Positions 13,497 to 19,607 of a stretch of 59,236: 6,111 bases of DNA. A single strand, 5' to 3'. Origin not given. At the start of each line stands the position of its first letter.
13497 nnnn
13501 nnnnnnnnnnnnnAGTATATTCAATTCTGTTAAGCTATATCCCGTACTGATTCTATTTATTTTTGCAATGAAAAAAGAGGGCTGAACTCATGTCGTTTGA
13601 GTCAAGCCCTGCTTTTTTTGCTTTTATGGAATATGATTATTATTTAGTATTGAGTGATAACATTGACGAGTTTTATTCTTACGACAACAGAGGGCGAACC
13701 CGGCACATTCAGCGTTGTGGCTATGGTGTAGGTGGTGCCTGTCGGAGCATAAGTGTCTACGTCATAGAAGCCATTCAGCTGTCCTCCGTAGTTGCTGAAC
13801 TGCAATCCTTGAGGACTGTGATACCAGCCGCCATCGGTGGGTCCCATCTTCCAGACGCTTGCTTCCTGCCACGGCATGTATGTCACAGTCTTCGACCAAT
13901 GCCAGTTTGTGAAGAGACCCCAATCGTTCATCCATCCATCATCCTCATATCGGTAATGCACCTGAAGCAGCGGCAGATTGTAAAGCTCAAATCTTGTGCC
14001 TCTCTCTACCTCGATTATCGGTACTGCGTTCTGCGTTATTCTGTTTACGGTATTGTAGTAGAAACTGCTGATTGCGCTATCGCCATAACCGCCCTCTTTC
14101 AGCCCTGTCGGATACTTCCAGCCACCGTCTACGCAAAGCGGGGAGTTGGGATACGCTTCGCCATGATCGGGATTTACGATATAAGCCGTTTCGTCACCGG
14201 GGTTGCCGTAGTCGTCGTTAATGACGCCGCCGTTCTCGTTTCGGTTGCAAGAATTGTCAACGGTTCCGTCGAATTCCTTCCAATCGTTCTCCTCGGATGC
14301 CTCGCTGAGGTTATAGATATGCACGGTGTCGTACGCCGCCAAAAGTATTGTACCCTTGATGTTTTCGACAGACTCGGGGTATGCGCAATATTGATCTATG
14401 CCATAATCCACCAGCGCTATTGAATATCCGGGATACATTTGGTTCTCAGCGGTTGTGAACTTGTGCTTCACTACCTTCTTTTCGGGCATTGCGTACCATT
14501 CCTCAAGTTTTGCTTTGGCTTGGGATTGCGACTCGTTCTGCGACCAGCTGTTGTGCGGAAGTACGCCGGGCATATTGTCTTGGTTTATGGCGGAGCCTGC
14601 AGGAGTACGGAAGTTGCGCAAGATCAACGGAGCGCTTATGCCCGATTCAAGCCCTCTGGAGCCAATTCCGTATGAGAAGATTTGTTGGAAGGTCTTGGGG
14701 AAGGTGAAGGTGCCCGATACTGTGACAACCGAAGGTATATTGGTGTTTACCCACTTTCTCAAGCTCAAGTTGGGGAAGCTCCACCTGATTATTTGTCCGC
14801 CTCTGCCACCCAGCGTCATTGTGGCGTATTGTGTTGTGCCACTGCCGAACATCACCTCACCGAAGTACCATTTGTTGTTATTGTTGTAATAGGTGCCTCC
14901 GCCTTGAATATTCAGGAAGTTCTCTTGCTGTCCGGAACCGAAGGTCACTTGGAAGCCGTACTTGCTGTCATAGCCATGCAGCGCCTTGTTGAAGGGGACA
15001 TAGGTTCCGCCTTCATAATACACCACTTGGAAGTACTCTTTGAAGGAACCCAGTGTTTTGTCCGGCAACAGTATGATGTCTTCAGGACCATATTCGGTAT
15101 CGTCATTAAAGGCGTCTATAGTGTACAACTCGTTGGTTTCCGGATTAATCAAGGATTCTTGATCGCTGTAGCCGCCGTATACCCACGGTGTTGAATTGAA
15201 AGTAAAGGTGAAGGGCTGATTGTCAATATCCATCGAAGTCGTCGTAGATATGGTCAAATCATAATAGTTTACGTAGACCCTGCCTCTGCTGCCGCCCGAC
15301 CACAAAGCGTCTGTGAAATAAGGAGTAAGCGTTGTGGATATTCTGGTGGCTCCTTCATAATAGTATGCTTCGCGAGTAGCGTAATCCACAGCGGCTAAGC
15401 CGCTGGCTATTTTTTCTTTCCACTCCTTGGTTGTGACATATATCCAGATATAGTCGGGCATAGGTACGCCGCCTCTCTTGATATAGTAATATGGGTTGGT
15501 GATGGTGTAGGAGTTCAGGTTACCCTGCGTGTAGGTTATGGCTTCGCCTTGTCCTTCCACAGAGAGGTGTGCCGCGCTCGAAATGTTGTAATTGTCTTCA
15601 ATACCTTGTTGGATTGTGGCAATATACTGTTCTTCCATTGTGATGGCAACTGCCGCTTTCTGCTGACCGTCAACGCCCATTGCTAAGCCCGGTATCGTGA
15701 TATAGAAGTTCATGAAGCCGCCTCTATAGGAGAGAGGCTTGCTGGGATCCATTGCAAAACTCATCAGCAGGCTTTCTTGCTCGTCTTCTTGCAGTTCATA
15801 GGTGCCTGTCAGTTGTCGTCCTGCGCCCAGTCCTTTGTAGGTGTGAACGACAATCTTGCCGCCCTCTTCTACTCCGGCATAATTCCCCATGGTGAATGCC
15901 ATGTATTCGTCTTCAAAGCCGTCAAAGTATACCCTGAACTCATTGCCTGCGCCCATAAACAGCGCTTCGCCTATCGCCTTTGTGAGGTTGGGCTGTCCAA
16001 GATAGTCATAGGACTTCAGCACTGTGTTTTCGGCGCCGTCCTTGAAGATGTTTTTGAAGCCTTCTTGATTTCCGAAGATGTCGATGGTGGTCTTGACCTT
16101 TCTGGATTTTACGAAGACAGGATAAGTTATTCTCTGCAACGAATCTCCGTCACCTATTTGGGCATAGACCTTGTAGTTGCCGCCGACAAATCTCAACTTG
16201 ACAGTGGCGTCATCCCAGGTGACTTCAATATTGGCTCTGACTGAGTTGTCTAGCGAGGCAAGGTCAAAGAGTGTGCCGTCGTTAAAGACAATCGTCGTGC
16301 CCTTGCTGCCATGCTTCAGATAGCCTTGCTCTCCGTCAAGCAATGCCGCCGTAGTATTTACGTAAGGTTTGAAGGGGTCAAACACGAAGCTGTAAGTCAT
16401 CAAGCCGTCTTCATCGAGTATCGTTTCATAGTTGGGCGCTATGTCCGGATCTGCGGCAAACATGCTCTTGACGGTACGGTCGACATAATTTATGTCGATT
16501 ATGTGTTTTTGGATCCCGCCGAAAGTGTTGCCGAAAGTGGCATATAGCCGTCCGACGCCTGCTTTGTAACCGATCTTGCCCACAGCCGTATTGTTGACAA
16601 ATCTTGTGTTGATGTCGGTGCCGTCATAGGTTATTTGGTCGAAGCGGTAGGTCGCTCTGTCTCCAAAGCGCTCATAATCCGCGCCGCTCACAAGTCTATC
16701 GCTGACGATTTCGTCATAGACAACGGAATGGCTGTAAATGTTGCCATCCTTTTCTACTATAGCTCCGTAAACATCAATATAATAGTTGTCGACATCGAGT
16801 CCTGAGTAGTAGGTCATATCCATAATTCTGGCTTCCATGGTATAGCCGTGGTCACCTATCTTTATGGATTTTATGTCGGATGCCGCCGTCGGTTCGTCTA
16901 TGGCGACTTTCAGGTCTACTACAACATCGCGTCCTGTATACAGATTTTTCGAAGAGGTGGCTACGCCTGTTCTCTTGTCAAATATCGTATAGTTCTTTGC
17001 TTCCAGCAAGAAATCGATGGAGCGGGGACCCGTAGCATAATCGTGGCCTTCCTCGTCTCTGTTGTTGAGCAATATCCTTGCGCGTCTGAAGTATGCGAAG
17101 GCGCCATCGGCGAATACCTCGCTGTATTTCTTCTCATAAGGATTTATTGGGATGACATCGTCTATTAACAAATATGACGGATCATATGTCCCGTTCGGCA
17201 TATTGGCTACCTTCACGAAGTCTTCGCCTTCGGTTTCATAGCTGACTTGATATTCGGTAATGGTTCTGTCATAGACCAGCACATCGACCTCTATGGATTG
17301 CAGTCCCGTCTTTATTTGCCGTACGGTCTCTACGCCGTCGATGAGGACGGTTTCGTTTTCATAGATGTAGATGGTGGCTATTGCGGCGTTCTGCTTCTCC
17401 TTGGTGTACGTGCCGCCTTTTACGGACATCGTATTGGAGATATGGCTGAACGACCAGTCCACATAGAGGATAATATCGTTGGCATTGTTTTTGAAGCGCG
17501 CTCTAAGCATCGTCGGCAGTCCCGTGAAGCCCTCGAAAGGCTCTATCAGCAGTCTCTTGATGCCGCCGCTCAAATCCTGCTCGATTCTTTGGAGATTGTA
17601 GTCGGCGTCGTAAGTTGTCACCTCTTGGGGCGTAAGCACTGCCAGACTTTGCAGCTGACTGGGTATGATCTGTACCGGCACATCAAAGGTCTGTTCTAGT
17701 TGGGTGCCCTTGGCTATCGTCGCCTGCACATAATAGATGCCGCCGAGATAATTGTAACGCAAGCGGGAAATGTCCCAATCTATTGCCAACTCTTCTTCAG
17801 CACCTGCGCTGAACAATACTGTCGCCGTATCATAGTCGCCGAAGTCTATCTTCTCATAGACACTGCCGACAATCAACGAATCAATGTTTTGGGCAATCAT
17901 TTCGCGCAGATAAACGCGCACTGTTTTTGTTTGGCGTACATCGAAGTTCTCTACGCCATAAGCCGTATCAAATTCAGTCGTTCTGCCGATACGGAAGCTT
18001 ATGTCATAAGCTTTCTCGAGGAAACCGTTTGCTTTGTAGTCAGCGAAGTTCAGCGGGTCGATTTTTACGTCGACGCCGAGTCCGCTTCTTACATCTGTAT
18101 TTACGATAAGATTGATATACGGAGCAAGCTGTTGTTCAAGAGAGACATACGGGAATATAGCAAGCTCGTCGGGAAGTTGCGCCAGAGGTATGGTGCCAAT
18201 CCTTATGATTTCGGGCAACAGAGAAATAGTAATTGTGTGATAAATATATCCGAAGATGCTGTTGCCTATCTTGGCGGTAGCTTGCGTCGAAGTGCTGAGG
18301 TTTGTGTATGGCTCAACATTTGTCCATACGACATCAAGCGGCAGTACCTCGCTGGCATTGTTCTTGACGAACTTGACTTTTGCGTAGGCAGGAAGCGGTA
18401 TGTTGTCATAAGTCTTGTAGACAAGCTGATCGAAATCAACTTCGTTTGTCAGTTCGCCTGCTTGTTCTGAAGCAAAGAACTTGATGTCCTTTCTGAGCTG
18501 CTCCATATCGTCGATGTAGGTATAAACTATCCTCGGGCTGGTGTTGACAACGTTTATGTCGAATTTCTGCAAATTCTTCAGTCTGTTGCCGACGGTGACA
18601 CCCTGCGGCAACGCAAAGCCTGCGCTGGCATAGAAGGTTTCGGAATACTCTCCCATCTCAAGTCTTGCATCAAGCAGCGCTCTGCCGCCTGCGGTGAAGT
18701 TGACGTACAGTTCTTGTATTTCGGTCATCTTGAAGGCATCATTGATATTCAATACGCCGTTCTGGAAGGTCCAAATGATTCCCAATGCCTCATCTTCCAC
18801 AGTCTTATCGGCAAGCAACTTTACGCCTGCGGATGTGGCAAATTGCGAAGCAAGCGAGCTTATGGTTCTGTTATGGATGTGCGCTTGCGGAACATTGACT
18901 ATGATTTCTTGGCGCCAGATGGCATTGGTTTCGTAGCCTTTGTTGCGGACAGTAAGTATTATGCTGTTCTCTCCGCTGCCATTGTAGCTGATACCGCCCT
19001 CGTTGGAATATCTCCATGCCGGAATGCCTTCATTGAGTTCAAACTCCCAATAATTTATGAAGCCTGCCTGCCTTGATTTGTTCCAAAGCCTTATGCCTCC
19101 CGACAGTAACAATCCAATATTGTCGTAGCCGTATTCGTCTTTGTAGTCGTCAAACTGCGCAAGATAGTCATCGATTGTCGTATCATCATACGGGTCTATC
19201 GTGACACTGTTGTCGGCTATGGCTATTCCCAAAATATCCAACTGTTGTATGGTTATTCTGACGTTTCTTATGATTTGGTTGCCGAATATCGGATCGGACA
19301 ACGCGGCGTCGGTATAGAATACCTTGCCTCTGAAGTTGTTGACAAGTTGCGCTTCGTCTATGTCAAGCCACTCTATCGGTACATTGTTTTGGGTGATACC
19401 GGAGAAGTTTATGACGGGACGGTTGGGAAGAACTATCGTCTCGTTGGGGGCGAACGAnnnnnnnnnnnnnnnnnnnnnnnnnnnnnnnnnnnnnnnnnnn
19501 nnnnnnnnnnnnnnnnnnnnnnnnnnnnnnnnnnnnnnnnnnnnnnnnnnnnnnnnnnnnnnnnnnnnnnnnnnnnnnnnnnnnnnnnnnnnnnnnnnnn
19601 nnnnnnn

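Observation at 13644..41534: Uninterrupted 27.9-kb gene for a 9,296-aa lipoprotein that is almost entirely unassignable to known families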

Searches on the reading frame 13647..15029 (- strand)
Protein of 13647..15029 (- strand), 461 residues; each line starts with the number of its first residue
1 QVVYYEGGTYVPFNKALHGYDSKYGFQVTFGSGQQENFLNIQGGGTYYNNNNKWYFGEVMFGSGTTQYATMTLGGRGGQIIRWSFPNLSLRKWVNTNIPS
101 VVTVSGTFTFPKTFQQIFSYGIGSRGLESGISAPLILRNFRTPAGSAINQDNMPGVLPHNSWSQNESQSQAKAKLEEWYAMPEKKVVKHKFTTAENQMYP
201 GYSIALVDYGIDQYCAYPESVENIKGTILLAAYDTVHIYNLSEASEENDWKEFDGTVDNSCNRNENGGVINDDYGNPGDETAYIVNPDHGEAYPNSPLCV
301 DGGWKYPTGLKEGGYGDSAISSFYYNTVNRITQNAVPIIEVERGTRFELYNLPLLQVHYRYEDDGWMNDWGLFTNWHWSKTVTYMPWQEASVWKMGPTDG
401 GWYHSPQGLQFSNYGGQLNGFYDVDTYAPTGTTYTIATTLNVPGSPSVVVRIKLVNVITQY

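Call 28: search_protein_families(library=pfam, proteins=[window:13647-15029:-], max_evalue=1)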
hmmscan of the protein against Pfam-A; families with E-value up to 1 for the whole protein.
window:13647-15029:- (461 aa): 0 families

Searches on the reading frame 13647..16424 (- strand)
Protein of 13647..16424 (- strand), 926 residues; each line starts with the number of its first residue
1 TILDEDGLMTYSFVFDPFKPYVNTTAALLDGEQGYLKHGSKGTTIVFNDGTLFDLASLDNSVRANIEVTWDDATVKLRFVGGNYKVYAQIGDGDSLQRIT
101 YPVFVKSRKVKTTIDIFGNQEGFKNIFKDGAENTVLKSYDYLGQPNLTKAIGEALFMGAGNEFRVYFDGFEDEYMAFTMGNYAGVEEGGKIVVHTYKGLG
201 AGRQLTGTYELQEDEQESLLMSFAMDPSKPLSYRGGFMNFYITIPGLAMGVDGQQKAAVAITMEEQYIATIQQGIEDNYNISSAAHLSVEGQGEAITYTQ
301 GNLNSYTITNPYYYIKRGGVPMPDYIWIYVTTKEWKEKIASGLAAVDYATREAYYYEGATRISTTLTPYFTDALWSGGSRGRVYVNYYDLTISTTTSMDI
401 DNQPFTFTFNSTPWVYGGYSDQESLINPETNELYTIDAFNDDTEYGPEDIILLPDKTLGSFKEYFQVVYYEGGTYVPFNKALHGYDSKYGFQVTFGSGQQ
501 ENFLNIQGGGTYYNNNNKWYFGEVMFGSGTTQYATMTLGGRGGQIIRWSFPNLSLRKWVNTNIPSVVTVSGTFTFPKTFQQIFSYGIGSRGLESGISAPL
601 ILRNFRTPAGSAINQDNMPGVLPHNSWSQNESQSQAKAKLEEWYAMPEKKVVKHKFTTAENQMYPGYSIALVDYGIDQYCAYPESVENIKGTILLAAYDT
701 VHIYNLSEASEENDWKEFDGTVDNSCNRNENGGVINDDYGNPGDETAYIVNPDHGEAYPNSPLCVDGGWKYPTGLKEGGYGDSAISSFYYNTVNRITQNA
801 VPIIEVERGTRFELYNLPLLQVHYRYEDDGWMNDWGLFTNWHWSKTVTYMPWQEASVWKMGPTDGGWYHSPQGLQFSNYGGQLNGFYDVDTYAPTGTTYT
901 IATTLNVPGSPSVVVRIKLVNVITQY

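Call 5: search_protein_families(library=pfam, proteins=[window:13647-16424:-], max_evalue=0.01)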
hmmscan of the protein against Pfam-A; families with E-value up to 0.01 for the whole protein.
window:13647-16424:- (926 aa): 0 families

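Call 27: search_protein_families(library=ncbifam, proteins=[window:13647-16424:-], max_evalue=0.1)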
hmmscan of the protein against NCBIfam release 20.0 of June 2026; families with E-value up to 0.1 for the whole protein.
window:13647-16424:- (926 aa): 0 families

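Call 91: search_protein_families(library=phrogs, proteins=[window:13647-16424:-], max_evalue=0.001)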
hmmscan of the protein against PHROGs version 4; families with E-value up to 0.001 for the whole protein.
window:13647-16424:- (926 aa): 0 families

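Call 92: search_protein_families(library=padloc, proteins=[window:13647-16424:-], max_evalue=0.001)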
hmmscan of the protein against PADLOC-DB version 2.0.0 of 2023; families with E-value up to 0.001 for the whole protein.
window:13647-16424:- (926 aa): 0 families

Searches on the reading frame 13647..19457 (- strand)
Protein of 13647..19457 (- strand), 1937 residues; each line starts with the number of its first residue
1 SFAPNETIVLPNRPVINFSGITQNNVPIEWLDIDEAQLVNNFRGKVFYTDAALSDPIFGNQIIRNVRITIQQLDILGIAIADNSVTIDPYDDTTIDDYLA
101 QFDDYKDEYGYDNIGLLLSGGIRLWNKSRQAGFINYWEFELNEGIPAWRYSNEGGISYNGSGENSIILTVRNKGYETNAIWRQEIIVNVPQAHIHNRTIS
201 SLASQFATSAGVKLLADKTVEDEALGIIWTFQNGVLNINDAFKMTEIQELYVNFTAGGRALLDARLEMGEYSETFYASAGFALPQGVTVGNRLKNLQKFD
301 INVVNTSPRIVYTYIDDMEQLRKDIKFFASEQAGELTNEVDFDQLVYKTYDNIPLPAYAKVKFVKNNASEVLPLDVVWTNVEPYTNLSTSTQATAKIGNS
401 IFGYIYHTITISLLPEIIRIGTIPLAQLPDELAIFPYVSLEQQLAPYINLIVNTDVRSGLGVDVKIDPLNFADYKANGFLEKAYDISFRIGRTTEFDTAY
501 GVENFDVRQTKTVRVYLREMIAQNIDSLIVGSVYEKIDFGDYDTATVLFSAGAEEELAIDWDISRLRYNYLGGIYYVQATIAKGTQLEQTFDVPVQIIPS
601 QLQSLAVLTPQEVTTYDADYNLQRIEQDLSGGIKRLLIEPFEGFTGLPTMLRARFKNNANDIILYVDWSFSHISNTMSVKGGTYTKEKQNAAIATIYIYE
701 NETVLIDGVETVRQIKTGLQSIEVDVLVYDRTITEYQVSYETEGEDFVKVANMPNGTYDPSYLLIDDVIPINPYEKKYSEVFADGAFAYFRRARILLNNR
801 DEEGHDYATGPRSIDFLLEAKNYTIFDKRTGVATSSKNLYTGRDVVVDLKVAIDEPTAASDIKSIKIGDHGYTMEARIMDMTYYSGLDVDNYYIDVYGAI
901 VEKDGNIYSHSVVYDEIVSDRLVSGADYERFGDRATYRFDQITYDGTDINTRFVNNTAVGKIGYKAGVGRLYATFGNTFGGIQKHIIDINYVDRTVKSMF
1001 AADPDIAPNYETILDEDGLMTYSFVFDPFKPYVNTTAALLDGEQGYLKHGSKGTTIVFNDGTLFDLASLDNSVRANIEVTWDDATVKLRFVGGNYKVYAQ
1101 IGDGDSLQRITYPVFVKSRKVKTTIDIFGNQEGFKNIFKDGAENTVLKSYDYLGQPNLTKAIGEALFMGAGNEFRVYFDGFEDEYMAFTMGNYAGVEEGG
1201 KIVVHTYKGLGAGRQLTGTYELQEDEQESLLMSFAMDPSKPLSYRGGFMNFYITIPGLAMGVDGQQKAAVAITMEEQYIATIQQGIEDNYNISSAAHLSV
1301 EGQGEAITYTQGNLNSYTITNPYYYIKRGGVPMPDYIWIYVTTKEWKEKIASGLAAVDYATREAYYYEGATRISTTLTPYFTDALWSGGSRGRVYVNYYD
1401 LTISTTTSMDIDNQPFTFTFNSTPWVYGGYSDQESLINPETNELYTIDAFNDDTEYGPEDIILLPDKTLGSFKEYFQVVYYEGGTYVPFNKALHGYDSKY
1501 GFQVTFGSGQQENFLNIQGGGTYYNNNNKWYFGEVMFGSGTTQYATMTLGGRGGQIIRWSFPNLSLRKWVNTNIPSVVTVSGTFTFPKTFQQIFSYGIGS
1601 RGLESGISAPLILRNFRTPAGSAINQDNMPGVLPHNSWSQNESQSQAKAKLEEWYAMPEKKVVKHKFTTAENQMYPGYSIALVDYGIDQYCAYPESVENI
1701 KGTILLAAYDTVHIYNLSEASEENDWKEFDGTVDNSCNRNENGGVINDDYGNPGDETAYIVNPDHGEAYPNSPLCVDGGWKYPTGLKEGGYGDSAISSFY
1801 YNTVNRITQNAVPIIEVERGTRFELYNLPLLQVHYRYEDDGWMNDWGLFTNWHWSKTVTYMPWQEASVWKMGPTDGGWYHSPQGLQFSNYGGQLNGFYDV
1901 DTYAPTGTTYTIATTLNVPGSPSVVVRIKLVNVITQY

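Call 71: search_protein_families(library=pfam, alignment_id=A5, max_evalue=0.1)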
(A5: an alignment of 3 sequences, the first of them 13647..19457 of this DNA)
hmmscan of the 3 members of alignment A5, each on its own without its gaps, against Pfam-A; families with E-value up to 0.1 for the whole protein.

A. member 1, window:13647-19457:- (1937 aa): 1 family
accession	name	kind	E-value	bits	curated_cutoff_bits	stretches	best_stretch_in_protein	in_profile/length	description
PF07532.17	Big_4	-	0.057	13.4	22.1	0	544-582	19-57/59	Bacterial Ig-like domain (group 4)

B. families by the number of members that match (of 3 scanned): 1 family
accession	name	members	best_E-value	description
PF07532.17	Big_4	3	9.1e-10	Bacterial Ig-like domain (group 4)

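Call 72: search_solved_structures(query=A5, max_evalue=1)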
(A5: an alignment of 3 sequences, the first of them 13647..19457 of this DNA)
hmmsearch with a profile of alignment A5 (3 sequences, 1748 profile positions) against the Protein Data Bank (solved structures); distinct sequences matched with E-value up to 1: 0.
